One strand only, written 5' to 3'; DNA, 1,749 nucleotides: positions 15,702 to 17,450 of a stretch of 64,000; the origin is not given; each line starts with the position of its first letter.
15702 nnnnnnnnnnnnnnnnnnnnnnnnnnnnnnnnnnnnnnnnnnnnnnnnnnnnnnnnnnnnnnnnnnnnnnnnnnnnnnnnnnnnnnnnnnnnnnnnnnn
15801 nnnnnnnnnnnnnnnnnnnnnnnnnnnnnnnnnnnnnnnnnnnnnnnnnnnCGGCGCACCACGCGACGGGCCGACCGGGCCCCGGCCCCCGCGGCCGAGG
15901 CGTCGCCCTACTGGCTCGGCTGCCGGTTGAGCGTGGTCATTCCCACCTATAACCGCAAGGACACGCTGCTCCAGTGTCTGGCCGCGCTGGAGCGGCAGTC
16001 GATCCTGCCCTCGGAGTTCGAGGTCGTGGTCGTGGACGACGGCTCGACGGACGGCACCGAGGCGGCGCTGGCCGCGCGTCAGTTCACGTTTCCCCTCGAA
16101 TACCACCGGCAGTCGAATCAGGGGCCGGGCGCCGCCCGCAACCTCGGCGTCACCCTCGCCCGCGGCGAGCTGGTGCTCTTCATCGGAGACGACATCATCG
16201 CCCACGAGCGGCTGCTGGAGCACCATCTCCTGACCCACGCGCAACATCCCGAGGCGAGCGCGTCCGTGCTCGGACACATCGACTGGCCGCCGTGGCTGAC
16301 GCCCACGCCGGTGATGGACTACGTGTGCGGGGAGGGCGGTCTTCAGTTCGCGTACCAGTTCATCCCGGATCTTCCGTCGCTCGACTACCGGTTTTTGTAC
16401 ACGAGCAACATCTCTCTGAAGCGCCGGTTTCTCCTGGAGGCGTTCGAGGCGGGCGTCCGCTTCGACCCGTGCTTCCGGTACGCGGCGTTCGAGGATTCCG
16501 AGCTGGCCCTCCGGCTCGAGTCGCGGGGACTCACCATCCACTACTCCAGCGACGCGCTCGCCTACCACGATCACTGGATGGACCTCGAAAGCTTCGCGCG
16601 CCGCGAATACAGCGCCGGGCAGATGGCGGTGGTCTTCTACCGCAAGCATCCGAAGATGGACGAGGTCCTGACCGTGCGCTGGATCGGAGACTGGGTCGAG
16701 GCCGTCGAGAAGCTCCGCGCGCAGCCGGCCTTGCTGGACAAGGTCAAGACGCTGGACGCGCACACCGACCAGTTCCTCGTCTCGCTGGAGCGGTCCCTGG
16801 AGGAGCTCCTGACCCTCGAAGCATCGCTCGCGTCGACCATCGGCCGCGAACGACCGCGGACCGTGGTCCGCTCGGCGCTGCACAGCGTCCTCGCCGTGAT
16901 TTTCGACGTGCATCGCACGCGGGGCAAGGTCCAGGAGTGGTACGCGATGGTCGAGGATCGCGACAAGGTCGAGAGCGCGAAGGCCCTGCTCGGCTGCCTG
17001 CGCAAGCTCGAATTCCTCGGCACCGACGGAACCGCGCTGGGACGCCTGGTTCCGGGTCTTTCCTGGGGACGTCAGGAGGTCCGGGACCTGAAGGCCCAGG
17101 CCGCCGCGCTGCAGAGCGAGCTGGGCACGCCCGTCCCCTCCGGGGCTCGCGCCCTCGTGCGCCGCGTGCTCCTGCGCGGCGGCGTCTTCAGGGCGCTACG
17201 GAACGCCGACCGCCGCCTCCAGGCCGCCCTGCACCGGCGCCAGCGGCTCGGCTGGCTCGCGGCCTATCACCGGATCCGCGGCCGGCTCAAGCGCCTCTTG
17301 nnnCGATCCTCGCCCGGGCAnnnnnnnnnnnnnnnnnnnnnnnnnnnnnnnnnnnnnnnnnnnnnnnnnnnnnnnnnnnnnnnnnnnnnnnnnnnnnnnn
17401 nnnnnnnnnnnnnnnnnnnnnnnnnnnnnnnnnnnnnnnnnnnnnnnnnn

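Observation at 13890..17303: Single 1137-aa GT2-GT4-GT2 glycosyltransferase with helical C-terminal tail, next to the Wzm/Wzt system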

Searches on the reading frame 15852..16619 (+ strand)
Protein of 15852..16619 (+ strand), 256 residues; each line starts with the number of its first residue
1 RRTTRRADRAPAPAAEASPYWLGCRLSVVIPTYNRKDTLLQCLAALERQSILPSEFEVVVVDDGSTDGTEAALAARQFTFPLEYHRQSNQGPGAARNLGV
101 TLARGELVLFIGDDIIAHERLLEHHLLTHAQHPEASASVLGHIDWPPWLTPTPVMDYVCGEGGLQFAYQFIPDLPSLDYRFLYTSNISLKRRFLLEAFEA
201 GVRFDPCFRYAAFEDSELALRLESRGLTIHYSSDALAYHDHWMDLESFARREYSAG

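Call 22: search_protein_families(library=pfam, proteins=[window:15852-16619:+], max_evalue=0.1)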
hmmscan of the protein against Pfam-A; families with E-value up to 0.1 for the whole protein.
window:15852-16619:+ (256 aa): 4 families
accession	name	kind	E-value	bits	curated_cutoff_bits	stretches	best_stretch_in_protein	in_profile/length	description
PF00535.33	Glycos_transf_2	-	3e-26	92.8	23.3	1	27-135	1-109/168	Glycosyl transferase family 2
PF13641.12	Glyco_tranf_2_3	-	1.1e-14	55.5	27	1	26-250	3-222/230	Glycosyltransferase like family 2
PF10111.15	Glyco_tranf_2_2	-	1.3e-11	45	27.3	1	27-119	1-97/276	Glycosyltransferase like family 2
PF13704.12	Glyco_tranf_2_4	-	0.067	14.1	27.5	0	34-86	2-50/98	Glycosyl transferase family 2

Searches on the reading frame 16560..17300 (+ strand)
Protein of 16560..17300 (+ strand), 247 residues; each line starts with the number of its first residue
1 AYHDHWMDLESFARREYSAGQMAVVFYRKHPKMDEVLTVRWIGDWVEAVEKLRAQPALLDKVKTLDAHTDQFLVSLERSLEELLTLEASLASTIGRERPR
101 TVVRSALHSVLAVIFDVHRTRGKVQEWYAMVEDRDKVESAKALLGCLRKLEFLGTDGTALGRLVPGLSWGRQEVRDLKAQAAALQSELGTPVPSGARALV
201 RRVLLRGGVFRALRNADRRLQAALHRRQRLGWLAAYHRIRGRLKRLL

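Call 22: search_protein_families(library=pfam, proteins=[window:16560-17300:+], max_evalue=0.1)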
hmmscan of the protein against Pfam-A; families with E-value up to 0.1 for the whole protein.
window:16560-17300:+ (247 aa): 2 families
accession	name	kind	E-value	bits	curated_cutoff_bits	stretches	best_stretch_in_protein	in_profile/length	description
PF14357.11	DUF4404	-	0.038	15.1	27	0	49-93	5-46/83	Domain of unknown function (DUF4404)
PF04999.18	FtsL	-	0.054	14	22.9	1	107-139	24-56/97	Cell division protein FtsL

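Call 46: find_homologous_proteins(query=window:16590-17300:+, max_evalue=0.001)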
Query window:16590-17300:+ (237 aa): 13 proteins with E <= 0.001 among 3701 candidates.
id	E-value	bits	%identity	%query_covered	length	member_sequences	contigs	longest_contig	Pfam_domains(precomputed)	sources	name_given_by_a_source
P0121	5.6e-106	371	76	100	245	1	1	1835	-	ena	-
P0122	1.6e-59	219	51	92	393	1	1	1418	PF13641.13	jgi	-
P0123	3.8e-59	218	52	100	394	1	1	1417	-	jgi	jgi:hypothetical protein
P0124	5.8e-50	188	53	76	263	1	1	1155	-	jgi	jgi:hypothetical protein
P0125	2.1e-49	186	46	100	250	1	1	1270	-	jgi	jgi:hypothetical protein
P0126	2.1e-44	170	47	100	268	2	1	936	-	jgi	jgi:hypothetical protein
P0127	1.0e-42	164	44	94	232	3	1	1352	-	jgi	jgi:hypothetical protein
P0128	3.1e-37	147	40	100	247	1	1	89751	-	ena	-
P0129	1.1e-35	141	44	100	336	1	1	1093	-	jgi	jgi:hypothetical protein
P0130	3.7e-33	133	41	86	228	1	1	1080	-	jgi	jgi:hypothetical protein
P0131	2.2e-27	114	69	35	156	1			-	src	-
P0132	2.8e-26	111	52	49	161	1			-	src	-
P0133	6.2e-17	80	59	31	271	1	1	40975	-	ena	-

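Call 48: predict_structure(alignment_id=A2)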
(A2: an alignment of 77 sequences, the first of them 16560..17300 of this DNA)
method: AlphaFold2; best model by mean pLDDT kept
length: 247 residues; sequences in the alignment: 77
mean_pLDDT: 87.1   pTM: 0.77
mean pLDDT of the five models: 87.1, 84.0, 83.6, 83.5, 81.6
residues with pLDDT >= 90: 153; 70-90: 64; 50-70: 24; < 50: 6
segments of 3 or more residues with pLDDT < 50: 1-3, 194-196
pLDDT, mean of each block of 10 residues (from residue 1): 66 97 98 95 95 96 95 93 91 80 91 97 98 98 95 80 70 83 84 55 62 88 94 94 80
secondary structure, 60 per line:
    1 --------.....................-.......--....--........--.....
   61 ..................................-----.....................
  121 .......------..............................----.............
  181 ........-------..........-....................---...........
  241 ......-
elements in order: H9-29 H31-37 H40-43 H46-53 H56-94 H100-127 H134-163 H168-188 H196-205 H207-226 H230-246

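Call 57: search_protein_representatives(alignment_id=A3)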
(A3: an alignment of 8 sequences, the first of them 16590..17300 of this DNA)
Query: 8 sequences, 246 profile positions. Proteins with E-value up to 0.001 (for the whole library): 82; up to 1e-10: 66; up to 1e-30: 38. The best 82 are listed.
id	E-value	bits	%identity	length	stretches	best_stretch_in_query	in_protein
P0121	5.0e-111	386.9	-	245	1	1-245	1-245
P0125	1.9e-106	371.9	-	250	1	1-245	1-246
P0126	9.3e-101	353.2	-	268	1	1-245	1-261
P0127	1.6e-88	313.2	-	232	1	1-245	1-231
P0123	9.6e-81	287.7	-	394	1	1-245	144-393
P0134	4.5e-80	285.5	-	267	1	1-245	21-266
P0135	3.4e-78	279.4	-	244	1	1-245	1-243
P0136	1.3e-72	261.1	-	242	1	1-245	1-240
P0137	1.2e-69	251.4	-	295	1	12-245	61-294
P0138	8.2e-69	248.6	-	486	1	1-245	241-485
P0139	1.7e-67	244.3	-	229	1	16-245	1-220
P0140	1.7e-64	234.4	-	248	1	1-245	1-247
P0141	4.0e-64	233.3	-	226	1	18-244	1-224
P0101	8.4e-62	225.7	-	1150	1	1-245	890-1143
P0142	1.8e-61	224.6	-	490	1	1-184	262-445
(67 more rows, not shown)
